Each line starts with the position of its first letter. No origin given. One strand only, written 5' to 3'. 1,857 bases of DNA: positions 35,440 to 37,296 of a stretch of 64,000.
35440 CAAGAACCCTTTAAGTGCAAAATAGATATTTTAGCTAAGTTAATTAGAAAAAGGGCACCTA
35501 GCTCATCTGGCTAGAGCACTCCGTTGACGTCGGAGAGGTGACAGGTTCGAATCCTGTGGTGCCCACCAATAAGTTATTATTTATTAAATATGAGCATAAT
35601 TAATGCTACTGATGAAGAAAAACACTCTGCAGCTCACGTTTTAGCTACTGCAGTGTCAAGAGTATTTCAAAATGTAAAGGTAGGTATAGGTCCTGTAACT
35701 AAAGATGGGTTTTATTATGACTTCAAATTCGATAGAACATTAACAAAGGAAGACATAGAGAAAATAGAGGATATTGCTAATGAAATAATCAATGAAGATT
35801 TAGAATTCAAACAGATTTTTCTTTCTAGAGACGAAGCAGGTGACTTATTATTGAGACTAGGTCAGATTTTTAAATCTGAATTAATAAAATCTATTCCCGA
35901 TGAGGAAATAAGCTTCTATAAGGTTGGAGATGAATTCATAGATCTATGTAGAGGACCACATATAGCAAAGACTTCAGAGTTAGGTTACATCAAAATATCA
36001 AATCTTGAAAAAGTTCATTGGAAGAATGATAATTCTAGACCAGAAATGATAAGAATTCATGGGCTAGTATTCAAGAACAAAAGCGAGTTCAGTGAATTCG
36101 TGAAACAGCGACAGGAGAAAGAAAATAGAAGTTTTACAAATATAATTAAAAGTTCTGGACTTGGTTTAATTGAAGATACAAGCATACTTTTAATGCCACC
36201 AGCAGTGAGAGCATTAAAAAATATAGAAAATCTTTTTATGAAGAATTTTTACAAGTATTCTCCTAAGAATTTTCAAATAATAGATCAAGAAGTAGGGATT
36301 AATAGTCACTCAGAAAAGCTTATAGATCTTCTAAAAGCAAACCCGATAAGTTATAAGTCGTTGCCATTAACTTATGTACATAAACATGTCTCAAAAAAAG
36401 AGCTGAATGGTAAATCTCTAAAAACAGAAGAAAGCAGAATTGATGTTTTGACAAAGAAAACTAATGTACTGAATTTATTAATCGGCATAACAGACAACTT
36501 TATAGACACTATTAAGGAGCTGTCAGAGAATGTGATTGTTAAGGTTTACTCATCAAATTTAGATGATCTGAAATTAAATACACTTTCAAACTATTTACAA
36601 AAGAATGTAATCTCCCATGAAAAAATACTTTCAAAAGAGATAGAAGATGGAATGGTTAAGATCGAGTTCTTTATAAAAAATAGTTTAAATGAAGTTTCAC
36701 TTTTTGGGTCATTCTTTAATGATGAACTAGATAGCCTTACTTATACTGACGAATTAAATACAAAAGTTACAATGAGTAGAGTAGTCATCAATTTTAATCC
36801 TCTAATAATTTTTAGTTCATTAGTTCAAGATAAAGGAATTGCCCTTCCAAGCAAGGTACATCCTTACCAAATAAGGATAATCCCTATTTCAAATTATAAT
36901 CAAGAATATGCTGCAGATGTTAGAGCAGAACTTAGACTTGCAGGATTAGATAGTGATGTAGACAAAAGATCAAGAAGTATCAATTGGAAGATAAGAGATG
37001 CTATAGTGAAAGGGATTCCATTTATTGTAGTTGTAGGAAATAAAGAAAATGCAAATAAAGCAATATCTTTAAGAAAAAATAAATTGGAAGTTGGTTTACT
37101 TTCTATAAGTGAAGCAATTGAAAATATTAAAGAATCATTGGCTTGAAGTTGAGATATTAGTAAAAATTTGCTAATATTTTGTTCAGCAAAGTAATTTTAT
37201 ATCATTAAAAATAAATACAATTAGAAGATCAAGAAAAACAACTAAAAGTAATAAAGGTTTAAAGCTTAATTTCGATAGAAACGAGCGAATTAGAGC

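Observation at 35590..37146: The thrS-slot gene encodes a ThrRS with intact editing and anticodon-binding domains but a degenerate aminoacylation core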

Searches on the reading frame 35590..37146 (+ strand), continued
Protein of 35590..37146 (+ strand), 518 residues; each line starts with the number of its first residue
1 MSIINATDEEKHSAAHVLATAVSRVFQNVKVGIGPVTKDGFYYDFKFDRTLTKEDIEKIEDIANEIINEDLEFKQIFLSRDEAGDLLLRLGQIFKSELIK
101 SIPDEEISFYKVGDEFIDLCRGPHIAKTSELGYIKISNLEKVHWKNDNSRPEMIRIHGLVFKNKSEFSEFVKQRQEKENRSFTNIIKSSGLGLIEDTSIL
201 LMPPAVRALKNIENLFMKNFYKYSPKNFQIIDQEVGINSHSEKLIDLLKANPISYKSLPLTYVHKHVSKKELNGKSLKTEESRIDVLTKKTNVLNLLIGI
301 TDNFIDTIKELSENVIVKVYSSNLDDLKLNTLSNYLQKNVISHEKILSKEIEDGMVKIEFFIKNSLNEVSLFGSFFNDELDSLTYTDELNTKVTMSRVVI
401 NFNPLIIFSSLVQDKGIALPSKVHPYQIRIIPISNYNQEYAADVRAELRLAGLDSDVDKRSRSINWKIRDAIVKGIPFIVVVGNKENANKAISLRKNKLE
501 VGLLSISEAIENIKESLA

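Call 7: find_homologous_proteins(query=window:35590-37146:+, max_evalue=0.001)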
Query window:35590-37146:+ (518 aa): 2278 proteins with E <= 0.001 among 8000 candidates; the best 120 are listed.
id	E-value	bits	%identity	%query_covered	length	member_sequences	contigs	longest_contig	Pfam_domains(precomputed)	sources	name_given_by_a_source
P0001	0.0e+0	1110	100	100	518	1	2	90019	PF03129.26,PF07973.20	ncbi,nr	ncbi:MAG: His/Gly/Thr/Pro-type tRNA ligase C-terminal domain-containing protein [Candidatus Dojkabac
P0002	1.5e-126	441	44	99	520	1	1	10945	PF03129.26,PF07973.20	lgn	-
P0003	4.9e-109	383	39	99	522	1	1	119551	PF03129.26,PF07973.20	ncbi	-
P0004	1.2e-108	382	41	99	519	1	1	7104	PF03129.26,PF07973.20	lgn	-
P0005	2.6e-106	374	39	99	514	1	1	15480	PF03129.26,PF07973.20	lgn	-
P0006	1.5e-99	352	38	99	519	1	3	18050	PF03129.26,PF07973.20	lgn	-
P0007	5.4e-96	340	36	98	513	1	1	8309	PF03129.26,PF07973.20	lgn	-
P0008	1.5e-93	332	38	99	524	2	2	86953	PF03129.26,PF07973.20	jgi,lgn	-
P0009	2.0e-91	325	37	99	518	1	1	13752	PF03129.26,PF07973.20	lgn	-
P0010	1.6e-89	319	37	99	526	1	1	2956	PF03129.26,PF07973.20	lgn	-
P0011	2.8e-89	318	38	97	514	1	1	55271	PF03129.26,PF07973.20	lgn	-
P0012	5.1e-89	317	36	98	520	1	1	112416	PF03129.26,PF07973.20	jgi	-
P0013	1.1e-88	316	35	98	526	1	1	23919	PF03129.26,PF07973.20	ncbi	-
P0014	2.4e-88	315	36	99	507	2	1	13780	PF03129.26,PF07973.20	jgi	jgi:threonyl-tRNA synthetase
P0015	2.0e-87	312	36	100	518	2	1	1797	PF03129.26,PF07973.20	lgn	-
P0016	5.6e-87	311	37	97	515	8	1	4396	PF03129.26,PF07973.20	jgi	jgi:threonyl-tRNA synthetase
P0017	2.0e-86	309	35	99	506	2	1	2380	PF03129.26,PF07973.20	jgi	-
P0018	2.6e-86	308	37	97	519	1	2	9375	PF03129.26,PF07973.20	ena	-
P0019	2.7e-85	305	34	99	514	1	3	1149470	PF03129.26,PF07973.20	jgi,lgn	jgi:threonyl-tRNA synthetase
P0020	7.5e-85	304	36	99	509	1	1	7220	PF03129.26,PF07973.20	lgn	-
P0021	6.1e-83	297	36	99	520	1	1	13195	PF03129.26,PF07973.20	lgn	-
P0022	1.5e-80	289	37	97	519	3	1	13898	PF03129.26,PF07973.20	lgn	-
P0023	2.9e-80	288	34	99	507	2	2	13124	PF03129.26,PF07973.20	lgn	-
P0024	4.3e-80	288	36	97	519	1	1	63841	PF03129.26,PF07973.20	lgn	-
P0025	1.1e-79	287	35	98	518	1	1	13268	PF03129.26,PF07973.20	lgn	-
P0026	4.9e-79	284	34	99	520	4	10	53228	PF03129.26,PF07973.20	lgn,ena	-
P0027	1.6e-78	283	34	98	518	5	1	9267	PF03129.26,PF07973.20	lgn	-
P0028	3.1e-78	282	33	99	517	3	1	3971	PF03129.26,PF07973.20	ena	-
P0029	5.0e-78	281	35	99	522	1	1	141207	PF03129.26,PF07973.20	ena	-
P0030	1.5e-77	280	34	98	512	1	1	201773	PF03129.26,PF07973.20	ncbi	-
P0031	2.8e-77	279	36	99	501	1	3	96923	PF03129.26,PF07973.20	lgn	-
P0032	3.2e-77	278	35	97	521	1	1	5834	PF03129.26,PF07973.20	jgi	jgi:hypothetical protein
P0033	6.6e-77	277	34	99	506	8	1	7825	PF03129.26,PF07973.20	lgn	-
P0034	2.7e-76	275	35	98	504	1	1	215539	PF03129.26,PF07973.20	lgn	-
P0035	3.9e-76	275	34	98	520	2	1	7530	PF03129.26,PF07973.20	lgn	-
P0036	1.2e-75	273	34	99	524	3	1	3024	PF03129.26,PF07973.20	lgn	-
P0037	1.1e-74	270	35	97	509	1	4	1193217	PF03129.26,PF07973.20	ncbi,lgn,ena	-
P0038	1.1e-72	263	31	98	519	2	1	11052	PF03129.26,PF07973.20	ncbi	-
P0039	4.0e-63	232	32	97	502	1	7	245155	PF03129.26,PF07973.20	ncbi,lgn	-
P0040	2.9e-61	226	31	98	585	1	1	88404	PF03129.26,PF00587.31,PF07973.20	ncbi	ncbi:MAG: threonine--tRNA ligase [Candidatus Dojkabacteria bacterium]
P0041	1.6e-57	214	30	99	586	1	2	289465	PF03129.26,PF00587.31,PF07973.20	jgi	jgi:threonyl-tRNA synthetase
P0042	1.1e-54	204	30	97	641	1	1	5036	PF03129.26,PF02824.28,PF00587.31,PF07973.20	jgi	-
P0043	8.4e-54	201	28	96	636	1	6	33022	PF03129.26,PF02824.28,PF00587.31,PF07973.20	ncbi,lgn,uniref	ncbi:MAG: threonine--tRNA ligase [Senegalia sp. (in: firmicutes)]|uniref:threonine--tRNA ligase n=1 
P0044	8.5e-54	201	28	96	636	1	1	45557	PF03129.26,PF02824.28,PF00587.31,PF07973.20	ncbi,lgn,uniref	ncbi:threonine--tRNA ligase [Senegalia sp. (in: firmicutes)]|uniref:threonine--tRNA ligase n=1 Tax=S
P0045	9.6e-54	201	27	98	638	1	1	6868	PF03129.26,PF02824.28,PF00587.31,PF07973.20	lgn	-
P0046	1.1e-53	201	39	43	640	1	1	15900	PF03129.26,PF02824.28,PF00587.31,PF07973.20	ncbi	-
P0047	1.3e-53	201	31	99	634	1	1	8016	PF03129.26,PF02824.28,PF00587.31,PF07973.20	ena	-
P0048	1.3e-53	201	31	96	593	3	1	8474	PF03129.26,PF00587.31,PF07973.20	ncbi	ncbi:MAG: threonine--tRNA ligase [Candidatus Nanoarchaeia archaeon]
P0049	2.6e-53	200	31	99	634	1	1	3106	PF03129.26,PF02824.28,PF00587.31,PF07973.20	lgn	-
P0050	3.1e-53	199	27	98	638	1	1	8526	PF03129.26,PF02824.28,PF00587.31,PF07973.20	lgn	-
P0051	3.2e-53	199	30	99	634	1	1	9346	PF03129.26,PF02824.28,PF00587.31,PF07973.20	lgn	-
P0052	6.9e-53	198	30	99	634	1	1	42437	PF03129.26,PF02824.28,PF00587.31,PF07973.20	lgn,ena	-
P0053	7.1e-53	198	30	99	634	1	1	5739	PF03129.26,PF02824.28,PF00587.31,PF07973.20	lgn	-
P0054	7.7e-53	198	27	98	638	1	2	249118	PF03129.26,PF02824.28,PF00587.31,PF07973.20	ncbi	-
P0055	8.3e-53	198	30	98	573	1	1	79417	PF03129.26,PF00587.31,PF07973.20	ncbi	-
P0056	8.6e-53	198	30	99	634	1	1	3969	PF03129.26,PF02824.28,PF00587.31,PF07973.20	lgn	-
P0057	9.2e-53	198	29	100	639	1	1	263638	PF03129.26,PF02824.28,PF00587.31,PF07973.20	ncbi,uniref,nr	ncbi:threonine--tRNA ligase [Bacillus sp. S/N-304-OC-R1]|uniref:threonine--tRNA ligase n=1 Tax=Bacil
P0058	1.1e-52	198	30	99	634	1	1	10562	PF03129.26,PF02824.28,PF00587.31,PF07973.20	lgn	-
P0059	1.1e-52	197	30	99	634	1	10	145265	PF03129.26,PF02824.28,PF00587.31,PF07973.20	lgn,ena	-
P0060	1.4e-52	197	30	99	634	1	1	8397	PF03129.26,PF02824.28,PF00587.31,PF07973.20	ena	-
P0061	1.5e-52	197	30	99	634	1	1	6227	PF03129.26,PF02824.28,PF00587.31,PF07973.20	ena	-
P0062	1.6e-52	197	30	99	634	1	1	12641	PF03129.26,PF02824.28,PF00587.31,PF07973.20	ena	-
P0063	1.8e-52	197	30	99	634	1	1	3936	PF03129.26,PF02824.28,PF00587.31,PF07973.20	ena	-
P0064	1.8e-52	197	30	99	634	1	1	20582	PF03129.26,PF02824.28,PF00587.31,PF07973.20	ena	-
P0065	1.8e-52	197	30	99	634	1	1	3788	PF03129.26,PF02824.28,PF00587.31,PF07973.20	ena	-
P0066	1.9e-52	197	30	99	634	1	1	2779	PF03129.26,PF02824.28,PF00587.31,PF07973.20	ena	-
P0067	2.0e-52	197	30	99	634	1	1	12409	PF03129.26,PF02824.28,PF00587.31,PF07973.20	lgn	-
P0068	2.1e-52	197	30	99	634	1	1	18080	PF03129.26,PF02824.28,PF00587.31,PF07973.20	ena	-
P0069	2.1e-52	197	30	99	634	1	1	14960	PF03129.26,PF02824.28,PF00587.31,PF07973.20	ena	-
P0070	2.1e-52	197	30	99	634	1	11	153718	PF03129.26,PF02824.28,PF00587.31,PF07973.20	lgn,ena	-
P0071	2.1e-52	197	28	98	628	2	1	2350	PF03129.26,PF00587.31,PF07973.20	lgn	-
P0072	2.1e-52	197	30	99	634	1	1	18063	PF03129.26,PF02824.28,PF00587.31,PF07973.20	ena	-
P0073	2.1e-52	197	30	99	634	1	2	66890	PF03129.26,PF02824.28,PF00587.31,PF07973.20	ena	-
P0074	2.1e-52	197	30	99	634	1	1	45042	PF03129.26,PF02824.28,PF00587.31,PF07973.20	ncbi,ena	-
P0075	2.4e-52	196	30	99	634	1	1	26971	PF03129.26,PF02824.28,PF00587.31,PF07973.20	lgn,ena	-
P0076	2.4e-52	196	30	97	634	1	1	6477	PF03129.26,PF02824.28,PF00587.31,PF07973.20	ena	-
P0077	2.4e-52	196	30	99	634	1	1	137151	PF03129.26,PF02824.28,PF00587.31,PF07973.20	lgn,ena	-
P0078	3.2e-52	196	30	97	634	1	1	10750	PF03129.26,PF02824.28,PF00587.31,PF07973.20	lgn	-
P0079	3.2e-52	196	30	97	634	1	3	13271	PF03129.26,PF02824.28,PF00587.31,PF07973.20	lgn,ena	-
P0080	3.2e-52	196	30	99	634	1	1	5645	PF03129.26,PF02824.28,PF00587.31,PF07973.20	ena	-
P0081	3.3e-52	196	30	99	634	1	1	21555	PF03129.26,PF02824.28,PF00587.31,PF07973.20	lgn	-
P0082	3.4e-52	196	30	97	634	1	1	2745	PF03129.26,PF02824.28,PF00587.31,PF07973.20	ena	-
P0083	4.0e-52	196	28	96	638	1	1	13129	PF03129.26,PF02824.28,PF00587.31,PF07973.20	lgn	-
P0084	4.2e-52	196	29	99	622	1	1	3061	PF03129.26,PF02824.28,PF00587.31,PF07973.20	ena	-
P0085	4.4e-52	196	30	97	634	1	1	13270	PF03129.26,PF02824.28,PF00587.31,PF07973.20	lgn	-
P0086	4.4e-52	196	30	97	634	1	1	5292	PF03129.26,PF02824.28,PF00587.31,PF07973.20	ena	-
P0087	4.4e-52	196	28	98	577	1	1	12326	PF03129.26,PF00587.31,PF07973.20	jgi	-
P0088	4.5e-52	196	31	94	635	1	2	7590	PF03129.26,PF02824.28,PF00587.31,PF07973.20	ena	-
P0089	4.5e-52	196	30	99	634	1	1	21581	PF03129.26,PF02824.28,PF00587.31,PF07973.20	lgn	-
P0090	4.6e-52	195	30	99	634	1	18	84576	PF03129.26,PF02824.28,PF00587.31,PF07973.20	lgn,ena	-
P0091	4.7e-52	195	28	98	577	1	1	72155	PF03129.26,PF00587.31,PF07973.20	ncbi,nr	ncbi:MAG: threonine--tRNA ligase [Elusimicrobia bacterium CG1_02_37_114]|nr:MAG: threonine--tRNA lig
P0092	4.9e-52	195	29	99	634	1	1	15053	PF03129.26,PF02824.28,PF00587.31,PF07973.20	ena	-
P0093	4.9e-52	195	30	99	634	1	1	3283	PF03129.26,PF02824.28,PF00587.31,PF07973.20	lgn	-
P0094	4.9e-52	195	30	99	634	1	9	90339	PF03129.26,PF02824.28,PF00587.31,PF07973.20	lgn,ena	-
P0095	5.3e-52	195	30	99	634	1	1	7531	PF03129.26,PF02824.28,PF00587.31,PF07973.20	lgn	-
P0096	5.4e-52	195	30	99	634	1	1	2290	PF03129.26,PF02824.28,PF00587.31,PF07973.20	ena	-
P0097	5.5e-52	195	30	99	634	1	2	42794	PF03129.26,PF02824.28,PF00587.31,PF07973.20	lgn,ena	-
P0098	5.5e-52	195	30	97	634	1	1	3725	PF03129.26,PF02824.28,PF00587.31,PF07973.20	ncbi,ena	-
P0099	5.5e-52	195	30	99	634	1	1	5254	PF03129.26,PF02824.28,PF00587.31,PF07973.20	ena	-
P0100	5.6e-52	195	30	99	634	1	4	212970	PF03129.26,PF02824.28,PF00587.31,PF07973.20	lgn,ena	-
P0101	5.6e-52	195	29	99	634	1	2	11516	PF03129.26,PF02824.28,PF00587.31,PF07973.20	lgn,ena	-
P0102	5.7e-52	195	30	97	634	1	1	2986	PF03129.26,PF02824.28,PF00587.31,PF07973.20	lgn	-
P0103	5.7e-52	195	30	99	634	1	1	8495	PF03129.26,PF02824.28,PF00587.31,PF07973.20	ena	-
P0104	5.8e-52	195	30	99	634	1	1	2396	PF03129.26,PF02824.28,PF00587.31,PF07973.20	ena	-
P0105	5.8e-52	195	30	97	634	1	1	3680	PF03129.26,PF02824.28,PF00587.31,PF07973.20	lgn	-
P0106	5.9e-52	195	30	97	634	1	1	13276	PF03129.26,PF02824.28,PF00587.31,PF07973.20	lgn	-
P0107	5.9e-52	195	30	99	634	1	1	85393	PF03129.26,PF02824.28,PF00587.31,PF07973.20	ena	-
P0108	5.9e-52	195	30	97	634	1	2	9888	PF03129.26,PF02824.28,PF00587.31,PF07973.20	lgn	-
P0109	6.0e-52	195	30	99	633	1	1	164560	PF03129.26,PF02824.28,PF00587.31,PF07973.20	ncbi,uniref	ncbi:threonine--tRNA ligase [Blautia lenta]|uniref:threonine--tRNA ligase n=1 Tax=Blautia lenta TaxI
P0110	6.0e-52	195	30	99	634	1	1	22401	PF03129.26,PF02824.28,PF00587.31,PF07973.20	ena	-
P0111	6.5e-52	195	30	99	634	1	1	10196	PF03129.26,PF02824.28,PF00587.31,PF07973.20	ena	-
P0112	6.5e-52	195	30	99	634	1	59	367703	PF03129.26,PF02824.28,PF00587.31,PF07973.20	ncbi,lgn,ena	-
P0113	6.6e-52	195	29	99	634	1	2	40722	PF03129.26,PF02824.28,PF00587.31,PF07973.20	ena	-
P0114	6.6e-52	195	30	99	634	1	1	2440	PF03129.26,PF02824.28,PF00587.31,PF07973.20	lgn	-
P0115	6.7e-52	195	30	99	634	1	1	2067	PF03129.26,PF02824.28,PF00587.31,PF07973.20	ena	-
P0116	6.7e-52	195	30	99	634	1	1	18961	PF03129.26,PF02824.28,PF00587.31,PF07973.20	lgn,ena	-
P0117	6.8e-52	195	30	99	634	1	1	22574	PF03129.26,PF02824.28,PF00587.31,PF07973.20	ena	-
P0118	6.9e-52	195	30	97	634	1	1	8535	PF03129.26,PF02824.28,PF00587.31,PF07973.20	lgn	-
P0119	6.9e-52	195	30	97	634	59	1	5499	PF03129.26,PF02824.28,PF00587.31,PF07973.20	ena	-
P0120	6.9e-52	195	30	97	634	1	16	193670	PF03129.26,PF02824.28,PF00587.31,PF07973.20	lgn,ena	-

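Call 13: find_encoding_contigs(protein=P0037, flank=10000, max_places=3)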
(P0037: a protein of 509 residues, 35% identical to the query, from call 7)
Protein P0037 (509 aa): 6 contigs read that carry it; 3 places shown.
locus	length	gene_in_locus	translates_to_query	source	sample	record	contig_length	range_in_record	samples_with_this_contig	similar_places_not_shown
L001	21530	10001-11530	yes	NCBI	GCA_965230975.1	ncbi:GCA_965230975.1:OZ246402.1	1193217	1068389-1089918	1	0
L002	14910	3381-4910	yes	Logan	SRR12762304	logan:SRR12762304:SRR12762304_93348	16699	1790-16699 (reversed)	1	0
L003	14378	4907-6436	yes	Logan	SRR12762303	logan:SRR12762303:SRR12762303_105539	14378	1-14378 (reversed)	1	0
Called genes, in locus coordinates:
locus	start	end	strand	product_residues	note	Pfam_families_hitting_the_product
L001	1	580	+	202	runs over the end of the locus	-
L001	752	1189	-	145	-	-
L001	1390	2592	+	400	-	PF07690:MFS_1, PF12832:MFS_1_like (weak), PF07690:MFS_1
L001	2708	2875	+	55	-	-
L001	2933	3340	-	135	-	-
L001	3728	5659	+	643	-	PF02518:HATPase_c, PF13589:HATPase_c_3, PF01119:DNA_mis_repair, PF08676:MutL_C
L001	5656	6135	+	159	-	PF02643:DUF192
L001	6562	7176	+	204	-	PF00574:CLP_protease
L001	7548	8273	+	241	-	-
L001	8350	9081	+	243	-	-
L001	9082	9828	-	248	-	-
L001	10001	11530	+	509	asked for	PF07973:tRNA_SAD, PF03129:HGTP_anticodon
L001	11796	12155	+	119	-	PF05198:IF3_N (weak), PF00707:IF3_C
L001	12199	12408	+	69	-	PF01632:Ribosomal_L35p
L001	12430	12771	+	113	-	PF00453:Ribosomal_L20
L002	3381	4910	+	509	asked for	PF07973:tRNA_SAD, PF03129:HGTP_anticodon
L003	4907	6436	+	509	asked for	PF07973:tRNA_SAD, PF03129:HGTP_anticodon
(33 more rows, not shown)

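Call 20: find_encoding_contigs(protein=P0041, flank=8000, max_places=2)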
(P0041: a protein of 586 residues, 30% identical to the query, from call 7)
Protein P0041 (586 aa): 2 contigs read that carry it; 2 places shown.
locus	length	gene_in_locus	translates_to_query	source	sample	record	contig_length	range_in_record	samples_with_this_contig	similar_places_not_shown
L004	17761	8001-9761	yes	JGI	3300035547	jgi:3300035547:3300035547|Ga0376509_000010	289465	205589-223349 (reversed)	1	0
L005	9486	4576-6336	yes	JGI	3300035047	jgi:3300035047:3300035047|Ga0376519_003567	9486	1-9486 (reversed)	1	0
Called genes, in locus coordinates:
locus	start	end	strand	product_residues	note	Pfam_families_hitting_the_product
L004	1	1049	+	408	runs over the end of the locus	PF00579:tRNA-synt_1b, PF22421:SYY_C-terminal, PF01479:S4 (faint)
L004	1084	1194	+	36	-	-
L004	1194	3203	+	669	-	PF17191:RecG_wedge, PF01336:tRNA_anti-codon (weak), PF00270:DEAD, PF04851:ResIII, PF00271:Helicase_C, PF22590:Cas3-like_C_2, PF19833:RecG_dom3_C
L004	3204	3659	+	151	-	PF00588:SpoU_methylase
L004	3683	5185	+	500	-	PF10102:DUF2341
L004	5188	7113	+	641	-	PF18998:Flg_new_2, PF25788:Ig_Rha78A_N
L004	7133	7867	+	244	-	PF03602:Cons_hypoth95, PF05175:MTS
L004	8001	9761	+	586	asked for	PF07973:tRNA_SAD, PF00587:tRNA-synt_2b, PF03129:HGTP_anticodon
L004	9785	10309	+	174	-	PF05198:IF3_N, PF00707:IF3_C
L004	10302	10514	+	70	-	PF01632:Ribosomal_L35p (weak)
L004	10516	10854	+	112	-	PF00453:Ribosomal_L20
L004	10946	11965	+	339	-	PF02912:Phe_tRNA-synt_N, PF01409:tRNA-synt_2d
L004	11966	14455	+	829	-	PF01588:tRNA_bind, PF03483:B3_4, PF03484:B5, PF17759:tRNA_synthFbeta, PF03147:FDX-ACB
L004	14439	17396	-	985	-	PF00912:Transgly, PF00905:Transpeptidase, PF17957:Big_7 (weak)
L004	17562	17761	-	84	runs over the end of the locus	-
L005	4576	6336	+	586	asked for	PF07973:tRNA_SAD, PF00587:tRNA-synt_2b, PF03129:HGTP_anticodon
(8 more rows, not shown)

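Call 21: find_encoding_contigs(protein=P0040, flank=10000, max_places=2)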
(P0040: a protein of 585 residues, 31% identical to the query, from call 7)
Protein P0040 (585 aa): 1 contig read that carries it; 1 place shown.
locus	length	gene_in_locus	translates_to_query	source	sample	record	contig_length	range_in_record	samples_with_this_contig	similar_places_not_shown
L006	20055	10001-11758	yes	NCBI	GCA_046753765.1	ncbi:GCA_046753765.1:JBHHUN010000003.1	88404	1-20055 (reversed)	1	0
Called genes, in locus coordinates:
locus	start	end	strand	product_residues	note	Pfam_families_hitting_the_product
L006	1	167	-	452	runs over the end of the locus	PF08245:Mur_ligase_M, PF27239:FOL3_C, PF02875:Mur_ligase_C (weak)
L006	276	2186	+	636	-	PF01411:tRNA-synt_2c, PF07973:tRNA_SAD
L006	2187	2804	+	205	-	PF01148:CTP_transf_1 (weak)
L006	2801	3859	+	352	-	PF01565:FAD_binding_4, PF02873:MurB_C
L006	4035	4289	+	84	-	-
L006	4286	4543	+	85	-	-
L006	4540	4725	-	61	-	-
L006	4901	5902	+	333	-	-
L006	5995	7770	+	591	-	PF02518:HATPase_c, PF13589:HATPase_c_3, PF01119:DNA_mis_repair, PF08676:MutL_C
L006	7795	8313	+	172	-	PF02643:DUF192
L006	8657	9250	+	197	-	PF00574:CLP_protease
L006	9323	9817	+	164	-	-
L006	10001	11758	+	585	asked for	PF07973:tRNA_SAD, PF00587:tRNA-synt_2b, PF03129:HGTP_anticodon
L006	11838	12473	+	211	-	PF05198:IF3_N, PF00707:IF3_C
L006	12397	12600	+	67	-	PF01632:Ribosomal_L35p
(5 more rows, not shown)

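Call 31: predict_structure(alignment_id=A1)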
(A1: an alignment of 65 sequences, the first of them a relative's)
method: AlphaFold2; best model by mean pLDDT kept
length: 518 residues; sequences in the alignment: 65
mean_pLDDT: 92.6   pTM: 0.82
mean pLDDT of the five models: 92.6, 92.2, 91.9, 91.7, 91.5
residues with pLDDT >= 90: 433; 70-90: 76; 50-70: 8; < 50: 1
segments of 3 or more residues with pLDDT < 50: none
pLDDT, mean of each block of 10 residues (from residue 1): 80 97 95 91 96 96 97 97 94 92 94 93 95 95 94 97 91 90 93 91 96 93 84 67 87 92 91 88 94 94 93 93 94 95 94 93 91 94 94 95 96 93 95 95 97 95 94 94 95 91 94 92
secondary structure, 60 per line:
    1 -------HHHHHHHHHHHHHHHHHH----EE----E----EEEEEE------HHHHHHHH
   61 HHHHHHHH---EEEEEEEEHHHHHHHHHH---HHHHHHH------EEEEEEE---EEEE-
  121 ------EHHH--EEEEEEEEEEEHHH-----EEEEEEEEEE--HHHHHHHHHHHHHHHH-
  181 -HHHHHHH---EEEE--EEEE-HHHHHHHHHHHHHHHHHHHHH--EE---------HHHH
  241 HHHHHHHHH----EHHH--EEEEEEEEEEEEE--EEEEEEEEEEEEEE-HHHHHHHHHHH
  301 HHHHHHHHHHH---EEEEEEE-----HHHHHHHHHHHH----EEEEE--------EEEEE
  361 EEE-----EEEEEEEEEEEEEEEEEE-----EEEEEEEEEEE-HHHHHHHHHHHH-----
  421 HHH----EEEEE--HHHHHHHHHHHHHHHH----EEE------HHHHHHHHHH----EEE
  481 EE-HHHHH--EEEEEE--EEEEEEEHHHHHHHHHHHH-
elements in order: H8-25 E41-46 H53-68 E72-79 H80-89 H93-99 E106-112 E116-119 E133-143 E152-161 H164-179 H182-188 E192-195 E198-201 H203-223 H237-249 E260-272 E275-288 H290-311 E315-321 H327-338 E343-347 E356-363 E369-386 E392-402 H404-415 E428-432 H435-450 E455-457 H464-473 E478-482 H484-488 E491-496 E499-505 H506-517

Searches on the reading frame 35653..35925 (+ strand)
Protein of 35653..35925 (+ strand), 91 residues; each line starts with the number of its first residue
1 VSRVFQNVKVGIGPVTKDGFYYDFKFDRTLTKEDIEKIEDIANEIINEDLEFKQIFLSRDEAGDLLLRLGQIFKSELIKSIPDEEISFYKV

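Call 61: find_related_loci(query=A4, collection=metagenome_contigs, flank=10000)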
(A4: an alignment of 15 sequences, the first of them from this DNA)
Query A4 (91 aa) in metagenome_contigs; peptide patterns used: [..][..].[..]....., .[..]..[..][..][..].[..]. (x = any residue, [..] = any of these).
125 stretches matched a pattern; 11 encode a relative of the query (tblastn E <= 1e-3); 11 distinct loci.
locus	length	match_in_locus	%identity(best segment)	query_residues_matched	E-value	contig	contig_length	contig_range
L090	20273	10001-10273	58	1-91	3e-35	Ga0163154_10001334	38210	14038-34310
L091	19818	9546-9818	58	1-91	3e-35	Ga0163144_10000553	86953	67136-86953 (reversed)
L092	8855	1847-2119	56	1-91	5e-33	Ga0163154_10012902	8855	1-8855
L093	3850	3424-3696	55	1-91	1e-32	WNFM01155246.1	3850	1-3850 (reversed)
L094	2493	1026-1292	55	3-91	8e-32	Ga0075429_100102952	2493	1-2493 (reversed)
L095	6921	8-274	55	3-91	1e-31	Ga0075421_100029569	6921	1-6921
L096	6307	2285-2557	51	1-91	5e-30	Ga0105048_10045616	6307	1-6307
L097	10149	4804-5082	54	1-91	1e-28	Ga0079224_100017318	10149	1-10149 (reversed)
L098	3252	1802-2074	48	1-91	6e-27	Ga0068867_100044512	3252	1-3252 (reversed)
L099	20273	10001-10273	55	1-91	6e-32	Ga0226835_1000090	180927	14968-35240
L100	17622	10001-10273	40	1-90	1e-17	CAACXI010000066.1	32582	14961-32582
